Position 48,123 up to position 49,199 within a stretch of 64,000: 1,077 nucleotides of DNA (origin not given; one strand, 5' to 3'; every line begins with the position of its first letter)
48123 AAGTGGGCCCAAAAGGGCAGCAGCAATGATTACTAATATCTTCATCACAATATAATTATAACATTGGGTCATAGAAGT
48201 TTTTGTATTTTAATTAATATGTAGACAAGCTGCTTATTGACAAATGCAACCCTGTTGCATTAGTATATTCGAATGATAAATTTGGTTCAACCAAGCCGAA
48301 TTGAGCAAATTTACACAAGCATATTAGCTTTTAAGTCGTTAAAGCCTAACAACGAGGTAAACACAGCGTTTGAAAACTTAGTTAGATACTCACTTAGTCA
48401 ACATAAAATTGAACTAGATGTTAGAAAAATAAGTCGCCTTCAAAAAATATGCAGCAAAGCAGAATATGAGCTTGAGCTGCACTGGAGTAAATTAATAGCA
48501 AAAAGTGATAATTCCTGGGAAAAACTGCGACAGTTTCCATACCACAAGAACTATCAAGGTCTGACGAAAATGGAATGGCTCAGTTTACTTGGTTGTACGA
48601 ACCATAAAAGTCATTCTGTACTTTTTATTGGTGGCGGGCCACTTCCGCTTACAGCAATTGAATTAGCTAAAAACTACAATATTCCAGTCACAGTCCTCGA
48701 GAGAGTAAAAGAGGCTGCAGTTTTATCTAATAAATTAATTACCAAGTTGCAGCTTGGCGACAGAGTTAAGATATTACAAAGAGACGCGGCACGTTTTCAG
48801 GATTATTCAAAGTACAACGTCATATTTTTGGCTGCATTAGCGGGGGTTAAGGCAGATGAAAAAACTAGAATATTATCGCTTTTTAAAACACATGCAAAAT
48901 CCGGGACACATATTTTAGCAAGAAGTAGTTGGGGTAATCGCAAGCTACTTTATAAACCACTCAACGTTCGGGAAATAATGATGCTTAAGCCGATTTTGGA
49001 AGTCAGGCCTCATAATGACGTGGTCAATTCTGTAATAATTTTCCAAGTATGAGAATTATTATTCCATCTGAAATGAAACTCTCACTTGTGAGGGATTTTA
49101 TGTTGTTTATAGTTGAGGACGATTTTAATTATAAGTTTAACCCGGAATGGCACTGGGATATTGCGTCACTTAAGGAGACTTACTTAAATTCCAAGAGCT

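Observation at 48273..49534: Nicotianamine-synthase-like gene coupled to a GNAT acetyltransferase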

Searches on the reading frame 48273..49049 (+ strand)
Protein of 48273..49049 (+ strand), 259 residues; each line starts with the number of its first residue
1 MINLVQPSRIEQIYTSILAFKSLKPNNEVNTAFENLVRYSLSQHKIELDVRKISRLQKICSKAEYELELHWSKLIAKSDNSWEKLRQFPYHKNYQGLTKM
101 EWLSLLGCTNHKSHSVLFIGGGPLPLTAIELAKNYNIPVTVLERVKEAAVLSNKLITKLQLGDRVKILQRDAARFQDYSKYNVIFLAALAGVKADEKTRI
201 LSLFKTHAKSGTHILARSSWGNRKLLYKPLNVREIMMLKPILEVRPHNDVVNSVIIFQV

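Call 3: search_protein_families(library=pfam, proteins=[window:48273-49049:+], max_evalue=0.1)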
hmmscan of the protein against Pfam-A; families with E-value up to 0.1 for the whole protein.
window:48273-49049:+ (259 aa): 2 families
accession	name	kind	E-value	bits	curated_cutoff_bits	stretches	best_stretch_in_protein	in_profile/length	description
PF03059.22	NAS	-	2.6e-52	178.3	27.1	1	9-257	11-269/276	Nicotianamine synthase protein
PF00398.26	RrnaAD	-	0.014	14.9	24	1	112-184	30-102/263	Ribosomal RNA adenine dimethylase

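Call 4: search_protein_families(library=ncbifam, proteins=[window:48273-49049:+], max_evalue=0.1)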
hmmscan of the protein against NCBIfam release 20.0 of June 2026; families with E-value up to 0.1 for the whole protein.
window:48273-49049:+ (259 aa): 4 families
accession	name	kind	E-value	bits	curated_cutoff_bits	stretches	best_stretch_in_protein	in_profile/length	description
NF033601.2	Sta_opine_CntL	equivalog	0.00049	19.5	350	1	109-194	112-197/255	staphylopine biosynthesis enzyme CntL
NF005157.0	PRK06635.2-1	equivalog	0.047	12.6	832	1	119-156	206-246/401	aspartate kinase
NF033111.2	tet_monoox_X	exception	0.069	12.2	750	1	113-155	6-50/378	tetracycline-inactivating monooxygenase Tet(X)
TIGR00080.1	pimt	equivalog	0.089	12.6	159.05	0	113-189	78-155/216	protein-L-isoaspartate O-methyltransferase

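Call 6: search_solved_structures(query=window:48273-49049:+, max_evalue=1, show_alignments=3)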
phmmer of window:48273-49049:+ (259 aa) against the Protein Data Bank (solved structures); distinct sequences matched with E-value up to 1: 23.
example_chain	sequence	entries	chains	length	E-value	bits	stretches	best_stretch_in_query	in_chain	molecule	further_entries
3fpe_A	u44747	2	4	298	1.6e-18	70.2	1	52-257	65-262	Putative uncharacterized protein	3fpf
3o31_A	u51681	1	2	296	3.9e-18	68.9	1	52-257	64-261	ThermoNicotianamine Synthase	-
3fpg_A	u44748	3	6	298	4.1e-18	68.9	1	52-257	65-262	Putative uncharacterized protein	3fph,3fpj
9uee_A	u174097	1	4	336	0.25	13.9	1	114-155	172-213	(R)-specific carbonyl reductase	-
4c4o_A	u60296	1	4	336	0.26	13.9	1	114-155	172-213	CARBONYL REDUCTASE CPCR2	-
3wle_A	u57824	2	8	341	0.26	13.9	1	114-155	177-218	(R)-specific carbonyl reductase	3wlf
3wnq_A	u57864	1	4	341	0.26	13.8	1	114-155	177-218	(R)-specific carbonyl reductase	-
3dlc_A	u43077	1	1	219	0.3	13.7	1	116-225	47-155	Putative S-adenosyl-L-methionine-dependent Methyltransferase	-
7c9m_A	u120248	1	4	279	0.44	13.1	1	108-186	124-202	D-histidine 2-aminobutanoyltransferase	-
8zx0_A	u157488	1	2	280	0.44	13.1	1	108-186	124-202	D-histidine 2-aminobutanoyltransferase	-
7c7m_A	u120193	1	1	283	0.45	13.1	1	108-186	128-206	Staphylopine biosynthesis enzyme CntL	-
7c9k_A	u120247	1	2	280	0.45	13.1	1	108-186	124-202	D-histidine 2-aminobutanoyltransferase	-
7wdq_A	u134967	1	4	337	0.45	13.1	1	115-215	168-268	SAM-dependent MTHB methyltransferase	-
7wdw_A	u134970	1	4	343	0.47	13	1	115-215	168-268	DSYB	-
3r3t_A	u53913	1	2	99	0.53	12.9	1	180-252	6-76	30S ribosomal protein S6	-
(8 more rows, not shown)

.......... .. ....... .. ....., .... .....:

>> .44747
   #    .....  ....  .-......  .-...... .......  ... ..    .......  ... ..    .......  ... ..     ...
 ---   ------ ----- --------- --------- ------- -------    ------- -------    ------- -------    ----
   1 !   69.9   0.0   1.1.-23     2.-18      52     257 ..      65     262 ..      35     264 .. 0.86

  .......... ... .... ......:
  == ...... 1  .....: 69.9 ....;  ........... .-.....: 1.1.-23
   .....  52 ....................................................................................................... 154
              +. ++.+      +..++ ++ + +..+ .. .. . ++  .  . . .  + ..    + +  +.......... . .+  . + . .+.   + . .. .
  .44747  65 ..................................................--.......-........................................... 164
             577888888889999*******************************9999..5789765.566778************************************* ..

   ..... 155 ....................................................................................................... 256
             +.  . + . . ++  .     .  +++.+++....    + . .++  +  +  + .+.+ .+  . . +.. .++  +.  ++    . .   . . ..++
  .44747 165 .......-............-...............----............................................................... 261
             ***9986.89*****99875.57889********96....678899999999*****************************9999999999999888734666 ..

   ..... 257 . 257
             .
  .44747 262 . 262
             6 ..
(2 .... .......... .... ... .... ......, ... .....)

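Call 10: find_homologous_proteins(query=window:48273-49049:+, max_evalue=0.00001)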
Query window:48273-49049:+ (259 aa): 67 proteins with E <= 0.00001 among 1066 candidates.
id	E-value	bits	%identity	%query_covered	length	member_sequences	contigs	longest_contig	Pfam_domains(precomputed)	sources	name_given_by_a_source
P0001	8.0e-166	567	100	100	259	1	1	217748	PF03059.23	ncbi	-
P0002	1.9e-76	275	50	98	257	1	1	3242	PF00398.27,PF03059.23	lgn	-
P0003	7.6e-75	269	51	95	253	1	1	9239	PF03059.23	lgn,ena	-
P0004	8.3e-75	269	48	97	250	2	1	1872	PF03059.23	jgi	jgi:nicotianamine synthase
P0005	1.3e-74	269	50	96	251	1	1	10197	PF03059.23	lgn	-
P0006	1.6e-74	268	50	97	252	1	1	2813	PF03059.23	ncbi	-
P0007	1.6e-74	268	52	97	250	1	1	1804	PF00398.27,PF03059.23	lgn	-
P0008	1.4e-72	262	46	99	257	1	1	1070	PF03059.23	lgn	-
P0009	3.2e-72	261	51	95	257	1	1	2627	PF03059.23,PF01596.24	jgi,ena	-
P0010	6.3e-72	260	50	95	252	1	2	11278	PF03059.23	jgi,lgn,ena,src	-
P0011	2.3e-71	258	49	96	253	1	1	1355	PF00398.27,PF03059.23,PF01564.24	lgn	-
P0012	2.1e-70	255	48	97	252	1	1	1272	PF03059.23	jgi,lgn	jgi:nicotianamine synthase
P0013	4.2e-70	254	48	96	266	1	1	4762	PF03059.23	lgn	-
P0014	4.5e-70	254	48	97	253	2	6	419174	PF03059.23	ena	-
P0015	8.2e-70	253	48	96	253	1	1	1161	PF00398.27,PF03059.23,PF12847.14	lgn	-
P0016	1.8e-69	252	48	96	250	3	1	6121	PF03059.23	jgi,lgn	-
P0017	2.5e-69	251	49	90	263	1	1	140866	PF03059.23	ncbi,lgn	-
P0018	5.6e-69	250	47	96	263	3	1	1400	PF03059.23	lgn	-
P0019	7.6e-69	250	48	99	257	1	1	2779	PF05175.21,PF03059.23,PF01564.24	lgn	-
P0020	8.5e-69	250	49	97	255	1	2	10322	PF13847.13,PF03059.23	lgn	-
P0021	9.4e-69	250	48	97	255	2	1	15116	PF03059.23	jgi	jgi:nicotianamine synthase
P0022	1.0e-68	249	47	97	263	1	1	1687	PF03059.23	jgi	-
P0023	1.8e-68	249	51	95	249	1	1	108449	PF03059.23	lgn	-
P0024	5.9e-68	247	47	98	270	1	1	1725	PF03059.23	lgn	-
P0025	3.4e-67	244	46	96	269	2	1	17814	PF03059.23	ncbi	-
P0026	8.5e-67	243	45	99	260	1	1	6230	PF03059.23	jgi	jgi:nicotianamine synthase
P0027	5.5e-66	240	45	96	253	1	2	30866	PF03059.23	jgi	jgi:nicotianamine synthase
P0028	6.8e-66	240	45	96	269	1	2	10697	PF03059.23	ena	-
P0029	2.3e-65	238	47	96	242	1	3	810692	PF00398.27,PF03059.23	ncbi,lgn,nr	ncbi:MAG TPA: nicotianamine synthase family protein [Patescibacteria group bacterium]|nr:nicotianami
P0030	3.3e-65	238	46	96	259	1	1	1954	PF03059.23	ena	-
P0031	7.2e-65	237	49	96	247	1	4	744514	PF00398.27,PF03059.23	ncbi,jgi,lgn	-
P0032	9.9e-65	236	46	97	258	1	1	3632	PF03059.23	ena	-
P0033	2.7e-64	235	44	96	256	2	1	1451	PF03059.23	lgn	-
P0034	3.1e-64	235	47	99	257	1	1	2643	PF03059.23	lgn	-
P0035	6.0e-64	234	46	97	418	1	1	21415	PF13673.14,PF03059.23,PF13420.14,PF13508.14,PF00583.32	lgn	-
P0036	1.4e-63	233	46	96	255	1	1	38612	PF03059.23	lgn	-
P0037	4.4e-63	231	44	97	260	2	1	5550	PF03059.23,PF13649.13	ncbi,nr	ncbi:MAG: nicotianamine synthase family protein [bacterium]|nr:nicotianamine synthase family protein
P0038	8.9e-63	230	44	97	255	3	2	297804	PF03059.23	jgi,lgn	jgi:nicotianamine synthase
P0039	1.4e-62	229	48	96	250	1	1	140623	PF03059.23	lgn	-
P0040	1.7e-62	229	44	97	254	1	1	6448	PF03059.23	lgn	-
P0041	1.9e-62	229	44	98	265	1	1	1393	PF03059.23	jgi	jgi:nicotianamine synthase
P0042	4.6e-62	228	46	96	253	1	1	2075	PF03059.23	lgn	-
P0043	1.7e-61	226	46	97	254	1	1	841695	PF03059.23,PF13649.13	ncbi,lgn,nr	ncbi:MAG: nicotianamine synthase family protein [bacterium]|nr:MAG: nicotianamine synthase family pr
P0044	3.3e-61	225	44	96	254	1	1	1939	PF03059.23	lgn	-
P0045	5.2e-60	221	51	86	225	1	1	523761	PF03059.23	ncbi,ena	-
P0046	1.0e-59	220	44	96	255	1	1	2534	PF03059.23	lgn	-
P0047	7.1e-59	217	45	96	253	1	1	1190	PF03059.23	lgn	-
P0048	1.8e-57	213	45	98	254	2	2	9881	PF13847.13,PF03059.23,PF13649.13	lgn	-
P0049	2.3e-57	212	43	98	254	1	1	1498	PF03059.23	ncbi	-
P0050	4.0e-57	211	45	93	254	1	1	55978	PF03059.23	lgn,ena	-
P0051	1.6e-56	209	42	98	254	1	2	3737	PF03059.23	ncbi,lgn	-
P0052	4.3e-56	208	44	97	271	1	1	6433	PF03059.23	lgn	-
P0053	1.6e-55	206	44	97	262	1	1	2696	PF03059.23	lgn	-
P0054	1.7e-55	206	42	95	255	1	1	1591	PF03059.23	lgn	-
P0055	1.4e-53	200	39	96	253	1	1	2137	PF03059.23,PF02527.22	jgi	jgi:nicotianamine synthase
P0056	1.7e-53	200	42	96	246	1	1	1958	PF03059.23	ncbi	-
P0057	3.7e-53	198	42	93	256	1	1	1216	PF03059.23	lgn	-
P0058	3.5e-52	195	43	95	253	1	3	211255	PF03059.23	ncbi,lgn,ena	-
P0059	1.6e-51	193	40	97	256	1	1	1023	PF03059.23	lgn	-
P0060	2.7e-49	186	43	95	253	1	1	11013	PF03059.23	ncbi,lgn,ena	-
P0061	4.4e-38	149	41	74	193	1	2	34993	PF03059.23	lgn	-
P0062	6.9e-33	132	37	95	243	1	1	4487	PF03059.23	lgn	-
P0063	6.2e-32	129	34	95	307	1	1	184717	PF03059.23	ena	-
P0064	6.6e-29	119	32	99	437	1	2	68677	PF03059.23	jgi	jgi:nicotianamine synthase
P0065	5.5e-27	113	32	95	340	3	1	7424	PF03059.23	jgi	jgi:nicotianamine synthase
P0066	7.0e-27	112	33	98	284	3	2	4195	PF03059.23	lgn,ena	-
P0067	2.9e-22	97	33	96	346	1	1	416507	PF03059.23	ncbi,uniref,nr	ncbi:Nicotianamine synthase [Ascobolus immersus RN42]|uniref:Nicotianamine synthase n=1 Tax=Ascobolu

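Call 15: find_related_loci(query=A1, collection=genome_contigs, flank=8000)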
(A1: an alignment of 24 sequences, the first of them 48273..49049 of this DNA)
Query A1 (259 aa) in genome_contigs; peptide patterns used: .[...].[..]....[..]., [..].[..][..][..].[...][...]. (x = any residue, [..] = any of these).
165 stretches matched a pattern; 149 encode a relative of the query (tblastn E <= 1e-3); the best 80 are kept; 79 distinct loci.
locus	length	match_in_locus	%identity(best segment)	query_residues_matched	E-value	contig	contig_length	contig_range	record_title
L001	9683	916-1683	48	5-258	8e-78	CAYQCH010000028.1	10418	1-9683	MAG TPA_asm: uncultured Gammaproteobacteria bacterium isolate SRP329715_co1_137 genome assembly, contig: NODE_9788_lengt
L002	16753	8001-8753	47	10-258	1e-75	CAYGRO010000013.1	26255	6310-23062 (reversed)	MAG TPA_asm: uncultured Gammaproteobacteria bacterium isolate ERP117304_co2_153 genome assembly, contig: NODE_1574_lengt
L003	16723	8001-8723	46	9-258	6e-74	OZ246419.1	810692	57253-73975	MAG: uncultured Gammaproteobacteria bacterium isolate binchicken_co84_156 genome assembly, chromosome: 1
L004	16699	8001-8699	49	25-258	5e-73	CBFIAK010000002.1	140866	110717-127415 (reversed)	MAG: Patescibacteria group bacterium isolate Co_bin_206_indstr genome assembly, contig: Co_bin_206_indstr_c2, whole geno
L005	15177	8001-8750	46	10-258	3e-73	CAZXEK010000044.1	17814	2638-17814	MAG TPA_asm: uncultured Candidatus Saccharibacteria bacterium isolate binchicken_co203_161 genome assembly, contig: k141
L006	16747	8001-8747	47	10-258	6e-71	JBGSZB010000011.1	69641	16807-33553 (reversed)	MAG: Candidatus Dojkabacteria bacterium isolate JTS-AC489 k141_2164028, whole genome shotgun sequence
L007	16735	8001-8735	49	10-258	3e-70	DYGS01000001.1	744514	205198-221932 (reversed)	MAG TPA_asm: Candidatus Microgenomatus sp. isolate BE2012_5_35_30 Afr_mines_BE2012_3_length_744514_cov_13_281153, whole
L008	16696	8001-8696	50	30-258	3e-67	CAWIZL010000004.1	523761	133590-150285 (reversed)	MAG: Candidatus Doudnabacteria bacterium isolate MFD00964.bin.2.76 genome assembly, contig: contig_93270, whole genome s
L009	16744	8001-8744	43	9-258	2e-66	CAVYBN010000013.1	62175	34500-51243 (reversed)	MAG: Candidatus Parcubacteria bacterium isolate MFD03044.bin.2.101 genome assembly, contig: contig_72283, whole genome s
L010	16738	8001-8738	43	12-258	6e-61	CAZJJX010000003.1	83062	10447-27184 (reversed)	MAG TPA_asm: uncultured Candidatus Saccharibacteria bacterium isolate SRP278252_co2_95 genome assembly, contig: NODE_405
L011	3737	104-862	42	4-258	8e-60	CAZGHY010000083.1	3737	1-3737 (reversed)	MAG TPA_asm: uncultured Gammaproteobacteria bacterium isolate SRP286056_co2_319 genome assembly, contig: NODE_44317_leng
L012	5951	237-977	43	12-258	1e-59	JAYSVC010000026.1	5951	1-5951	MAG: bacterium isolate GFS_12699 GFS_12699_25, whole genome shotgun sequence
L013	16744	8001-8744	41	9-258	5e-59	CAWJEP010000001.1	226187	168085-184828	MAG: uncultured bacterium isolate MFD04780.bin.2.113 genome assembly, contig: contig_13311, whole genome shotgun sequenc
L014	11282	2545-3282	42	12-258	1e-58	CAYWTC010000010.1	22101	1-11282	MAG TPA_asm: uncultured Candidatus Saccharibacteria bacterium isolate SRP286056_co3_459 genome assembly, contig: NODE_21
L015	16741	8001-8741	43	12-258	3e-58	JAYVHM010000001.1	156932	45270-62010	MAG: bacterium isolate GL49_Down_metabat_72 GL49_Down_metabat_72_0, whole genome shotgun sequence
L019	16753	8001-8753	40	9-258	4e-55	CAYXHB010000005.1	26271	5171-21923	MAG TPA_asm: uncultured Gammaproteobacteria bacterium isolate SRP344714_co2_163 genome assembly, contig: NODE_4689_lengt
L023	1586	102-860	37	11-258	2e-52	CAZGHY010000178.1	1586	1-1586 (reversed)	MAG TPA_asm: uncultured Gammaproteobacteria bacterium isolate SRP286056_co2_319 genome assembly, contig: NODE_156022_len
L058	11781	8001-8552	33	67-258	2e-20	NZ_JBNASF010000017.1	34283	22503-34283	MAG: Methanothermobacter sp. isolate Kamch4336-1-MF-09 bin8_IDBA_re-assembly_contigs.fa-17, whole genome shotgun sequenc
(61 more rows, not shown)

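Call 34: search_protein_families(library=pfam, proteins=[L058:7710-8558:+, window:48273-49049:+, P0067], max_evalue=0.001)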
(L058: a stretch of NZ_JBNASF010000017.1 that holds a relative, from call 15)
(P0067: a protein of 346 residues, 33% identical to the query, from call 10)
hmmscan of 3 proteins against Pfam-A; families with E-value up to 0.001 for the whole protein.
L058:7710-8558:+ (283 aa): 1 family
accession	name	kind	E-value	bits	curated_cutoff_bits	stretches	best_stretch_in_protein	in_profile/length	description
PF03059.22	NAS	-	1.2e-25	90.8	27.1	1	80-279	57-269/276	Nicotianamine synthase protein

window:48273-49049:+ (259 aa): 1 family
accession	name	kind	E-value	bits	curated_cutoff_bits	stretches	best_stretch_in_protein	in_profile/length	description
PF03059.22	NAS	-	2.6e-52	178.3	27.1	1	9-257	11-269/276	Nicotianamine synthase protein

P0067 (346 aa): 1 family
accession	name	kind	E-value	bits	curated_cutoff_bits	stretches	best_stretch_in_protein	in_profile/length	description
PF03059.22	NAS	-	6.9e-55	186.8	27.1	1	53-341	5-270/276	Nicotianamine synthase protein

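Call 36: find_encoding_contigs(protein=P0001, flank=3000, max_places=2)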
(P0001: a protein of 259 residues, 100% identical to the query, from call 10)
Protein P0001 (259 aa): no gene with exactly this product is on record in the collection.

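Call 47: find_encoding_contigs(protein=P0035, flank=6000, max_places=2)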
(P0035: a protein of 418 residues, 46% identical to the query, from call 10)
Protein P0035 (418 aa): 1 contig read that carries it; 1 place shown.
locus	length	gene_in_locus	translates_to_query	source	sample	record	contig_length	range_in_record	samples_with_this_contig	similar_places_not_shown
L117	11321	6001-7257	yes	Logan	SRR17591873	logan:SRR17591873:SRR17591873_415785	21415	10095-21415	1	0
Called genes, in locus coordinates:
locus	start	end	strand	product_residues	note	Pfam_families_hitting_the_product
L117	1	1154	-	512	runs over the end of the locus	-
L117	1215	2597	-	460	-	PF13205:Big_5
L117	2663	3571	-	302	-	PF21537:DUF1980_C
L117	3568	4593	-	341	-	PF03773:ArsP_1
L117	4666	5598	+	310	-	PF02492:cobW, PF07683:CobW_C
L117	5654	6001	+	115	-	PF01475:FUR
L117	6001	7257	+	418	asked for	PF03059:NAS, PF13420:Acetyltransf_4, PF00583:Acetyltransf_1, PF13673:Acetyltransf_10, PF13508:Acetyltransf_7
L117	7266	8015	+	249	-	PF02535:Zip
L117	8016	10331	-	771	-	PF12698:ABC2_membrane_3 (weak), PF01061:ABC2_membrane, PF12679:ABC2_membrane_2, PF12730:ABC2_membrane_4 (weak), PF23357:DUF7088, PF09822:ABC_transp_aux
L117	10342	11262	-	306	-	PF00005:ABC_tran, PF13304:AAA_21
